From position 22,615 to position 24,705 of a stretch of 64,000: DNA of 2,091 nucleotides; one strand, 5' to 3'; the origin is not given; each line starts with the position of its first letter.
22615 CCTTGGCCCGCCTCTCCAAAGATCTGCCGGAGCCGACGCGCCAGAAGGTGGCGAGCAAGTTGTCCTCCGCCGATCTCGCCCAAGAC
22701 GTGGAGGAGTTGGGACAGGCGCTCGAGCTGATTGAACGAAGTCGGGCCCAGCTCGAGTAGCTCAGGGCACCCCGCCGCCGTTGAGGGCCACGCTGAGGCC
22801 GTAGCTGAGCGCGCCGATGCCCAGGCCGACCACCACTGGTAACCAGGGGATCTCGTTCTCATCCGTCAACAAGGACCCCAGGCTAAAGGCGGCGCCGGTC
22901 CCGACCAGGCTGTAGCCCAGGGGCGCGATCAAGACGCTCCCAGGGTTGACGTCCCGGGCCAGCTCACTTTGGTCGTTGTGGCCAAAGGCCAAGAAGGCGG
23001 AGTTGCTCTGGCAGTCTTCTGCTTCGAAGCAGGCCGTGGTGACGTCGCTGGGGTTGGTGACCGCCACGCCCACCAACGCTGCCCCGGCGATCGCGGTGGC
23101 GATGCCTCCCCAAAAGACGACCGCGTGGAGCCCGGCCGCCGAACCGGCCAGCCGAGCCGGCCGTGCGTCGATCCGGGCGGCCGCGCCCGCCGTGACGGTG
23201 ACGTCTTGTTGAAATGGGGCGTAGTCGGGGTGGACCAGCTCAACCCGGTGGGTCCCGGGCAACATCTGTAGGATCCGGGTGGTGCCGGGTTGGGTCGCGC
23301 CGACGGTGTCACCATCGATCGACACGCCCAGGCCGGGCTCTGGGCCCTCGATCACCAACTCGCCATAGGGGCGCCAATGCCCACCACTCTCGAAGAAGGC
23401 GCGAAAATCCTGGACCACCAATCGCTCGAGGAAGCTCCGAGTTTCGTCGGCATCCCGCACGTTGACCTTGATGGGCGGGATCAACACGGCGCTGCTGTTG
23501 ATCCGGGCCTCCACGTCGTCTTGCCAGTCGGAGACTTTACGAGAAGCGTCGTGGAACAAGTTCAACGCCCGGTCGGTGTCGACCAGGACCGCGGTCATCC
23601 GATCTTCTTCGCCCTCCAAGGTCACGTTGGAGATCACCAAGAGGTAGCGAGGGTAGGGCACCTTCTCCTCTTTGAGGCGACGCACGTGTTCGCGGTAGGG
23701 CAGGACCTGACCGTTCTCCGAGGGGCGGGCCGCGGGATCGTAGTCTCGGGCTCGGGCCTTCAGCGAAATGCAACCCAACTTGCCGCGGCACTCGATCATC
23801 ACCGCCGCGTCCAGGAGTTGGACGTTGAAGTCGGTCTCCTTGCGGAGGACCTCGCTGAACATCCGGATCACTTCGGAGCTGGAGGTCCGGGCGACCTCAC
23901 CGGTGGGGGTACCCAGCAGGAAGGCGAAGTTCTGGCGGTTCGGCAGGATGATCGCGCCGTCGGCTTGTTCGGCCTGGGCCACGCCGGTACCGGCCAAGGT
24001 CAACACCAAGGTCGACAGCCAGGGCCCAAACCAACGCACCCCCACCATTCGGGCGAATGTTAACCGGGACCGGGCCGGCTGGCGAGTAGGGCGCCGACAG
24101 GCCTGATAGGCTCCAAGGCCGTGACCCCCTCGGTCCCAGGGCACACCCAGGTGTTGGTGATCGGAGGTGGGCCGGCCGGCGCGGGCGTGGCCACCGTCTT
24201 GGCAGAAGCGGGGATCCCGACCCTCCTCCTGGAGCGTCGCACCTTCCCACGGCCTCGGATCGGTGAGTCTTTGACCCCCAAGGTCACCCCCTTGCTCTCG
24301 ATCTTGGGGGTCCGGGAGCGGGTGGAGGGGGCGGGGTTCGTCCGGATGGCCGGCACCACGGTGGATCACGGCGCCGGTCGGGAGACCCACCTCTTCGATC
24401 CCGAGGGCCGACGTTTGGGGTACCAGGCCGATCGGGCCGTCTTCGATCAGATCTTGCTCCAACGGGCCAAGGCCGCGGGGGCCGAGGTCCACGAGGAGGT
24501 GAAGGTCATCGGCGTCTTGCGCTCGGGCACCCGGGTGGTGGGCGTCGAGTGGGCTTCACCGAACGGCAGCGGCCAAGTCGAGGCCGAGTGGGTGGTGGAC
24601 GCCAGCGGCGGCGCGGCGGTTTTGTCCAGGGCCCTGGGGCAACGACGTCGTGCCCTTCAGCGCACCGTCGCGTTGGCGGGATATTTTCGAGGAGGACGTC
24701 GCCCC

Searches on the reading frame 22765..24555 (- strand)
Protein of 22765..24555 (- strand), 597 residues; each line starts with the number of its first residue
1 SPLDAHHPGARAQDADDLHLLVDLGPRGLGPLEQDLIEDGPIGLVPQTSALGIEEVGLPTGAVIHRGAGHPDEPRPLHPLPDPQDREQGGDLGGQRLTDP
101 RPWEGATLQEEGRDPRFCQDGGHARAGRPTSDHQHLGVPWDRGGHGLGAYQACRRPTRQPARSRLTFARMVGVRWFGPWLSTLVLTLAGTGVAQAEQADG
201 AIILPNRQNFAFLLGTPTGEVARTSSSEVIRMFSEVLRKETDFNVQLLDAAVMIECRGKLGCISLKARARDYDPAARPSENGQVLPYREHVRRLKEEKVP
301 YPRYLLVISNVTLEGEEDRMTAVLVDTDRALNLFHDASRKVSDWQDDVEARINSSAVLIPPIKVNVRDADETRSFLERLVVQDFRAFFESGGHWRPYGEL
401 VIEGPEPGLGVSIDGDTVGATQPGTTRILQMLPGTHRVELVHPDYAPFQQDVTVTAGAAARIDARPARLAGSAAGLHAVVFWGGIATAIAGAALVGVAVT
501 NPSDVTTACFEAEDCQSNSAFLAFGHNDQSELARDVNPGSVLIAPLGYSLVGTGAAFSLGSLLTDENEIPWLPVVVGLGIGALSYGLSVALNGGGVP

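Call 31: search_protein_families(library=pfam, proteins=[window:22765-24555:-], max_evalue=0.0001)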
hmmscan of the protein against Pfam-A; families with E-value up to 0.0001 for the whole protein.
window:22765-24555:- (597 aa): 1 family
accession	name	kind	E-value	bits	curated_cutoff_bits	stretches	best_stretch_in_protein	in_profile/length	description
PF08308.17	PEGA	-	1.1e-06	28.9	20.8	1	398-464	2-65/71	PEGA domain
